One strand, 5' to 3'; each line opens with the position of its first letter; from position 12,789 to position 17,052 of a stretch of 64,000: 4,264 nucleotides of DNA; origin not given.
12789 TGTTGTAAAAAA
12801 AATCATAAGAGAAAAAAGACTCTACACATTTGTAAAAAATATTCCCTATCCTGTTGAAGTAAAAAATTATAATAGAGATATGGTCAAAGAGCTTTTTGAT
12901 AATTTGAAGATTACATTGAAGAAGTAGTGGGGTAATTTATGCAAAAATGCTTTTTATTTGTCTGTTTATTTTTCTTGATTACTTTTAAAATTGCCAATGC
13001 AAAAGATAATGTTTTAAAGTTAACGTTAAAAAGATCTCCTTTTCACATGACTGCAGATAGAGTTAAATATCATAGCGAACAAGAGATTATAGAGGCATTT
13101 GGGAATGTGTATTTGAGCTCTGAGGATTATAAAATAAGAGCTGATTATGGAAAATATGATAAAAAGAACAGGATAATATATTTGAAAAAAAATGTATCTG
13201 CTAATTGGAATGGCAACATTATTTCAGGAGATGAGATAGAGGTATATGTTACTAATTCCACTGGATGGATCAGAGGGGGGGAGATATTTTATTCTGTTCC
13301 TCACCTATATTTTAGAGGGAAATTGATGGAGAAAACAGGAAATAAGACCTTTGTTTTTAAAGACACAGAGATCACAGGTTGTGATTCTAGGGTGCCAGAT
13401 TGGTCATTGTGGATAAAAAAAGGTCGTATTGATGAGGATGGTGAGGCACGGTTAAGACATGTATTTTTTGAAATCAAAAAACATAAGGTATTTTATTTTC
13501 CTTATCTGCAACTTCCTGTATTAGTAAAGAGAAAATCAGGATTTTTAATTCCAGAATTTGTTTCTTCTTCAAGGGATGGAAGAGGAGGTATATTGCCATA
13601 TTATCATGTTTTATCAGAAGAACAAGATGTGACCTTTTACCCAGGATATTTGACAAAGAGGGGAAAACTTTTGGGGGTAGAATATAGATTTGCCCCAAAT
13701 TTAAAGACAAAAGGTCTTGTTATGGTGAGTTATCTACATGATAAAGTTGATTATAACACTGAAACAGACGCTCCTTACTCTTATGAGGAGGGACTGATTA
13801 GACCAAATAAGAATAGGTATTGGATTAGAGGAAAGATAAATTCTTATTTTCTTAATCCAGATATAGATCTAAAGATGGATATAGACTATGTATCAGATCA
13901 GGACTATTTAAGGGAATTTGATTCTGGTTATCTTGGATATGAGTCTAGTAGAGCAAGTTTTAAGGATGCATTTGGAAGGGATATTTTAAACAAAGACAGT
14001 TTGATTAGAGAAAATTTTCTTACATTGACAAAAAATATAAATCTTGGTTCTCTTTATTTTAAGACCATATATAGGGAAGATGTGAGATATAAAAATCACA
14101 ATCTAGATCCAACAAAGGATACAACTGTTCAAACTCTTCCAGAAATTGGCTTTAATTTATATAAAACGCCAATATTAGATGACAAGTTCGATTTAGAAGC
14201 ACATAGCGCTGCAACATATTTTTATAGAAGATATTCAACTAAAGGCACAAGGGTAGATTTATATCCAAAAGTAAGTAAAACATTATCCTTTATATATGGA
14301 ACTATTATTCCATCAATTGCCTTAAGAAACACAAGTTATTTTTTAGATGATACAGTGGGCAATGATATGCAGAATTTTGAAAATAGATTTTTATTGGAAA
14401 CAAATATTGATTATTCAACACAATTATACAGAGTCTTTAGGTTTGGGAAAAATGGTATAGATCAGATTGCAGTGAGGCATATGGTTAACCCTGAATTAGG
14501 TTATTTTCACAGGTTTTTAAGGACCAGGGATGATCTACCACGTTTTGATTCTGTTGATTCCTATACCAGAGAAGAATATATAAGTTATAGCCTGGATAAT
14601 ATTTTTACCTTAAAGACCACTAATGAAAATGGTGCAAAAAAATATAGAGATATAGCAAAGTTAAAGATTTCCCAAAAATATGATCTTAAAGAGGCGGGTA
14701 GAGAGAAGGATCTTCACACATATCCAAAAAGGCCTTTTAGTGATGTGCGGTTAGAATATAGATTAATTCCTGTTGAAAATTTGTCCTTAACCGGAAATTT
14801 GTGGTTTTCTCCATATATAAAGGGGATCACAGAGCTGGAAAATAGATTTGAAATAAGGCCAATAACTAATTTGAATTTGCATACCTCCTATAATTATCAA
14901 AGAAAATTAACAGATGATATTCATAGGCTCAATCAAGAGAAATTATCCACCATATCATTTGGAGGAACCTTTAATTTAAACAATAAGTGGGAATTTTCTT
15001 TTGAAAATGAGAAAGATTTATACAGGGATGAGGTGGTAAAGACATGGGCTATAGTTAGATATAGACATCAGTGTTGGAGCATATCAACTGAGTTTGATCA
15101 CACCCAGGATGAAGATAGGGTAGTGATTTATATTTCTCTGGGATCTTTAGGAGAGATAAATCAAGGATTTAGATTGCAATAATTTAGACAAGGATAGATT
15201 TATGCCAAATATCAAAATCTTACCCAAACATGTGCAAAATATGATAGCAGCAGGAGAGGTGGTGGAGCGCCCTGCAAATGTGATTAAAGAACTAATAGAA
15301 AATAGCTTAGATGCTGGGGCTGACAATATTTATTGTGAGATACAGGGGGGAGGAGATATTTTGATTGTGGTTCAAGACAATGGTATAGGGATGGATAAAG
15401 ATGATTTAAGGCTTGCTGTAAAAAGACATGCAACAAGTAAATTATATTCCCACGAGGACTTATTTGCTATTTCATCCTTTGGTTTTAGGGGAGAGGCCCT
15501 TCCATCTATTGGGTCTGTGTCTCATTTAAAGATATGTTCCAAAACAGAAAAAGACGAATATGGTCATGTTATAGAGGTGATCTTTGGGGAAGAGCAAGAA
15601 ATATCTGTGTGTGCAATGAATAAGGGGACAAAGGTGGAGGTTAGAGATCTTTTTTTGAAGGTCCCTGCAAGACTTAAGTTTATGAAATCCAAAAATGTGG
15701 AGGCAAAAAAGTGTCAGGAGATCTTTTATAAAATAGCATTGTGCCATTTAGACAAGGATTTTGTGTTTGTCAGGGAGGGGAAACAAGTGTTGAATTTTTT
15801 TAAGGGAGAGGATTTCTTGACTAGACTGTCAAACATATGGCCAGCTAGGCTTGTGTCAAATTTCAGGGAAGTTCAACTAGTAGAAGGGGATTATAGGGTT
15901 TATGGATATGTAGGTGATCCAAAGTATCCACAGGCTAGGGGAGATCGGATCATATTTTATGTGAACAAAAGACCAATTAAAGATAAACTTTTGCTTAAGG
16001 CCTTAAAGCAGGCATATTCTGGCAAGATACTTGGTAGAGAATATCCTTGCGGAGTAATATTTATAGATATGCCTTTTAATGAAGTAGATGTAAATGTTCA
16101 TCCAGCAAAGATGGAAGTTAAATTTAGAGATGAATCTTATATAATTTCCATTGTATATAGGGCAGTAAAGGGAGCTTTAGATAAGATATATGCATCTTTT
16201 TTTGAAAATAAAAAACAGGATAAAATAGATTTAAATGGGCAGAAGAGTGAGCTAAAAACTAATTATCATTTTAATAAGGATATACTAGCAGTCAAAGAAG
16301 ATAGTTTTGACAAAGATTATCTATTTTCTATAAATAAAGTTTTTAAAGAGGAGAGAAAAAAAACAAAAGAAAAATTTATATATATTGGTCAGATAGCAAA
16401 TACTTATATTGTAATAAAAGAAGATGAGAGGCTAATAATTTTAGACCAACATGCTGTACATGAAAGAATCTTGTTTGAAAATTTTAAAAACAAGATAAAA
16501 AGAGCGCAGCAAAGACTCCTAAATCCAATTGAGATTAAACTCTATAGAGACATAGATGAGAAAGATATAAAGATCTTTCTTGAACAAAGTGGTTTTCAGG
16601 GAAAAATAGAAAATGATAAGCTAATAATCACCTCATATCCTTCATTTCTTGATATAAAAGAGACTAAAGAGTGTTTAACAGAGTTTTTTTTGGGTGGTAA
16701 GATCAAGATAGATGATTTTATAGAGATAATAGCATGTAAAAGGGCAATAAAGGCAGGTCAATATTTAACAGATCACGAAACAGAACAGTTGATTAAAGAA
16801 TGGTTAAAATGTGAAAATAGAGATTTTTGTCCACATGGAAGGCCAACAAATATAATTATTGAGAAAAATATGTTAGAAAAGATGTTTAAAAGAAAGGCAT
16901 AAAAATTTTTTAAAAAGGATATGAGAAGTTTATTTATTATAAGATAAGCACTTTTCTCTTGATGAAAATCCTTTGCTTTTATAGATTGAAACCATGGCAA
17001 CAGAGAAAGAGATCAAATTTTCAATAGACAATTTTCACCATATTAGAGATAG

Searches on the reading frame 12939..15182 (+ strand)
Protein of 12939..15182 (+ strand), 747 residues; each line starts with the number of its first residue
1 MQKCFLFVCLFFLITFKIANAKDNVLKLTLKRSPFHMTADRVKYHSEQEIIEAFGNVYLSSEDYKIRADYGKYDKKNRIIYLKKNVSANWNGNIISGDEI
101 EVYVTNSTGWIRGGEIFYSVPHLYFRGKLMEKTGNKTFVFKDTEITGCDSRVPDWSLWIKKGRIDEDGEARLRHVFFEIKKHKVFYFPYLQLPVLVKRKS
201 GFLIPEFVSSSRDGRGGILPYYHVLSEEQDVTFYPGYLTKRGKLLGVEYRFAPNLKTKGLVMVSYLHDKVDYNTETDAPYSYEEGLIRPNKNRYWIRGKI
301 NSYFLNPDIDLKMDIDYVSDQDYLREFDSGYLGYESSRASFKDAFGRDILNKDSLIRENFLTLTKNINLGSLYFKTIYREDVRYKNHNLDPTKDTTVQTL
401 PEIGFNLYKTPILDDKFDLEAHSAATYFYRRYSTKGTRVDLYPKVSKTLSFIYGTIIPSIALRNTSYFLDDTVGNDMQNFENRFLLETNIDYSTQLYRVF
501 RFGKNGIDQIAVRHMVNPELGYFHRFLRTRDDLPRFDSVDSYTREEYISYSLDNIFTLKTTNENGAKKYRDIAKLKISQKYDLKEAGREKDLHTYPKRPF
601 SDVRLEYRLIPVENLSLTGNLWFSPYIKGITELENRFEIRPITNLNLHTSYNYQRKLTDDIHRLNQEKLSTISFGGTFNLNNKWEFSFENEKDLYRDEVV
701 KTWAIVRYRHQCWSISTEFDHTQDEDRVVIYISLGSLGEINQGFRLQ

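Call 57: search_protein_families(library=pfam, proteins=[window:12939-15182:+], max_evalue=0.00001)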
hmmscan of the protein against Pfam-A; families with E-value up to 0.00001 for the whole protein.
window:12939-15182:+ (747 aa): 3 families
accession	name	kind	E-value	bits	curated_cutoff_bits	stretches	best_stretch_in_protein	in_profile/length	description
PF04453.20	LptD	-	1.7e-31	110.3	22.4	1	291-684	1-384/384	LPS transport system D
PF13100.11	OstA_2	-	7.8e-07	29.3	21.2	1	25-119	26-122/158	OstA-like protein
PF03968.19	LptD_N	-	3.1e-06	27.8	20.4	0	37-105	31-110/113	LptA/(LptD N-terminal domain) LPS transport protein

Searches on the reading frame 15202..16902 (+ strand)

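Call 57: search_protein_families(library=pfam, proteins=[window:15202-16902:+], max_evalue=0.00001)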
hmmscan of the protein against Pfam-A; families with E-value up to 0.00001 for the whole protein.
window:15202-16902:+ (566 aa): 4 families
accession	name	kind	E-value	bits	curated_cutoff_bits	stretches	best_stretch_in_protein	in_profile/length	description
PF01119.25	DNA_mis_repair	-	2.9e-31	108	26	1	212-326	4-118/119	DNA mismatch repair protein, C-terminal domain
PF08676.16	MutL_C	-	2.5e-22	79.6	25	1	395-522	1-142/142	MutL C terminal dimerisation domain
PF13589.12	HATPase_c_3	-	2.8e-13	50.5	25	1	25-119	4-98/137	Histidine kinase-, DNA gyrase B-, and HSP90-like ATPase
PF02518.31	HATPase_c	-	1.9e-08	35.1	26.4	1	22-147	4-105/111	Histidine kinase-, DNA gyrase B-, and HSP90-like ATPase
